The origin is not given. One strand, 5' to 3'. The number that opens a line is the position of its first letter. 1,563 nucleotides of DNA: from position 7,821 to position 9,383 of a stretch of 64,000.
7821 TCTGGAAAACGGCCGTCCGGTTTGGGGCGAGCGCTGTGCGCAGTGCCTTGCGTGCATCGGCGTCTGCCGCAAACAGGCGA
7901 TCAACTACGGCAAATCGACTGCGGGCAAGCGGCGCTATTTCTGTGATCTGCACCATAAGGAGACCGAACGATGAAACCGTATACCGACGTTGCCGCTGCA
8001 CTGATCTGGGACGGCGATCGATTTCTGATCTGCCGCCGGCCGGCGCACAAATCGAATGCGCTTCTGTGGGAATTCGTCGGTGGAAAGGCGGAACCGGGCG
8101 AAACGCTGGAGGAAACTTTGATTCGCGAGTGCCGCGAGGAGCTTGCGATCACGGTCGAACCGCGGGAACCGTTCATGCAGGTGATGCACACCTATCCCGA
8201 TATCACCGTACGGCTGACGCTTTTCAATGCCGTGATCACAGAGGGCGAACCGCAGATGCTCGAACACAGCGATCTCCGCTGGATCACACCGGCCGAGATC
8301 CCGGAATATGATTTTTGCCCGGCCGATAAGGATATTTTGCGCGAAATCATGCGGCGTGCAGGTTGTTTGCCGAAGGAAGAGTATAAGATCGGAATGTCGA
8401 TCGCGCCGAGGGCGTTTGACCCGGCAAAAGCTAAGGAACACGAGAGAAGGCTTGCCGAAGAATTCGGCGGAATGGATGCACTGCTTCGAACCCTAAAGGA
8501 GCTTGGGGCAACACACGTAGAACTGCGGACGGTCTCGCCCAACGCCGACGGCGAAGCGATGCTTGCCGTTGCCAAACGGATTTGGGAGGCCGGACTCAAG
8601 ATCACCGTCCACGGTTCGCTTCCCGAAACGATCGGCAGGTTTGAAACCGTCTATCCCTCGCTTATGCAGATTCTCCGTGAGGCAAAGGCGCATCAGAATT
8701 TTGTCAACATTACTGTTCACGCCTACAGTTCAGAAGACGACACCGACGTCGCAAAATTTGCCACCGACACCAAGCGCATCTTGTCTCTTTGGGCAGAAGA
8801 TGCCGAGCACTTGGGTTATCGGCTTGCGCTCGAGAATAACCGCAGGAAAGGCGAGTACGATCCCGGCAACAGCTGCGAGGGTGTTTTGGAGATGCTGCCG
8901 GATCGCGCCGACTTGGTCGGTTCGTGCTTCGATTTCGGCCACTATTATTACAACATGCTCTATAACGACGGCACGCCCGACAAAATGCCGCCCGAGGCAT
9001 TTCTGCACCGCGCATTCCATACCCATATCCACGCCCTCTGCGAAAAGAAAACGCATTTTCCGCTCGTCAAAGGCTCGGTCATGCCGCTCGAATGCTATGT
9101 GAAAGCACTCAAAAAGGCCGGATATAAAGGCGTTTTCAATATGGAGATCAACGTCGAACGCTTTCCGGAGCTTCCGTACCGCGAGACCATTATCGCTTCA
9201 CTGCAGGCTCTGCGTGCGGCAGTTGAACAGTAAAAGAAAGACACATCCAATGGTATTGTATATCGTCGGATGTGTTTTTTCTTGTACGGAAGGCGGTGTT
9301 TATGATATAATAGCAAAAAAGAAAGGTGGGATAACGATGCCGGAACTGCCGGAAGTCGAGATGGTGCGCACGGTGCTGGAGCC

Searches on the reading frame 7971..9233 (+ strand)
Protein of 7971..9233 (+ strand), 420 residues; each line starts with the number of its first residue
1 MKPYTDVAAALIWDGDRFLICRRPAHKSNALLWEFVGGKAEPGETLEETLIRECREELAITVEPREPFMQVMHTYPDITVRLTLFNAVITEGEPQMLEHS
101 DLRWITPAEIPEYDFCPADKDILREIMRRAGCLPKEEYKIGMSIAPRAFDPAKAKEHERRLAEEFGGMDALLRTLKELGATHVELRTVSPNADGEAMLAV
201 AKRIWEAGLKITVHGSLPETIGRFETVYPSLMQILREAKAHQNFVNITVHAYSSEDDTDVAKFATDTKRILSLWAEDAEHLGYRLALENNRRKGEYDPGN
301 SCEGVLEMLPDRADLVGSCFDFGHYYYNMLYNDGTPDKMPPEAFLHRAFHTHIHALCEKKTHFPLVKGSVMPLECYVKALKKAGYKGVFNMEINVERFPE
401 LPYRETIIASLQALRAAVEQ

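Call 5: search_protein_families(library=pfam, proteins=[window:7971-9233:+], max_evalue=0.01)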
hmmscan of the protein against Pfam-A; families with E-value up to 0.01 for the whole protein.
window:7971-9233:+ (420 aa): 3 families
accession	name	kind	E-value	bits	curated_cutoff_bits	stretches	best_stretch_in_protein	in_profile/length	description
PF14815.12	NUDIX_4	-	1.6e-23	83.1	35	1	9-124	2-112/113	NUDIX domain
PF00293.34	NUDIX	-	3.7e-18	66.3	21.1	1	5-124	3-132/134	NUDIX domain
PF01261.30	AP_endonuc_2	-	3.2e-16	60.2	31.1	1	173-408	2-240/249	Xylose isomerase-like TIM barrel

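Call 6: search_protein_families(library=ncbifam, proteins=[window:7971-9233:+], max_evalue=0.01)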
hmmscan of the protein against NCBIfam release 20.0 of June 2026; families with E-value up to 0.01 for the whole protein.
window:7971-9233:+ (420 aa): 14 families
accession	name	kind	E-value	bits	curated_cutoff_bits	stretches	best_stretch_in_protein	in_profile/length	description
NF006530.0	PRK08999.1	equivalog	1.5e-33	116.2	245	1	4-127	5-129/315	Nudix family hydrolase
NF007834.0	PRK10546.1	equivalog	3.1e-24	85.3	156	1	6-128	5-127/135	pyrimidine (deoxy)nucleoside triphosphate diphosphatase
TIGR00586.1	mutt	equivalog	6.9e-21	74.6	97.9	1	7-126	7-127/129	8-oxo-dGTP diphosphatase MutT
NF008044.0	PRK10776.1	equivalog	1.1e-19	70.6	148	1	7-128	6-128/130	8-oxo-dGTP diphosphatase MutT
NF041277.1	coba_remo_CbiR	equivalog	4e-08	33.1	105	1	207-393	58-234/249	cobamide remodeling phosphodiesterase CbiR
NF001299.0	PRK00241.1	equivalog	9.1e-07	28.6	158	1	11-112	141-240/263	NAD(+) diphosphatase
NF012016.0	PRK15472.1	equivalog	6e-06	26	95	1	9-120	8-132/141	nucleoside triphosphatase NudI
NF006961.0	PRK09438.1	equivalog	0.00075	19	103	1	29-66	30-67/151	dihydroneopterin triphosphate diphosphatase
TIGR02705.1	nudix_YtkD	equivalog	0.00088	18.8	154.4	1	33-59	47-73/156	RNA deprotection pyrophosphohydrolase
NF041652.1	Nud_hyd_Dein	equivalog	0.001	19.4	200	1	20-79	30-91/152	Nudix hydrolase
NF011922.0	PRK15393.1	equivalog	0.0011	18.7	152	1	18-112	52-149/182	NUDIX hydrolase YfcD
NF008003.0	PRK10729.1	equivalog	0.0082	15.4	248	0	30-83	89-142/210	ADP-ribose diphosphatase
NF052459.1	OxoGTPPhMutT1Mycb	equivalog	0.0089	15.2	475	0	32-128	30-127/292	8-oxo-(d)GTP phosphatase MutT1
NF002995.0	PRK03759.1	equivalog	0.0094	15.6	127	0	14-67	45-100/185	isopentenyl-diphosphate Delta-isomerase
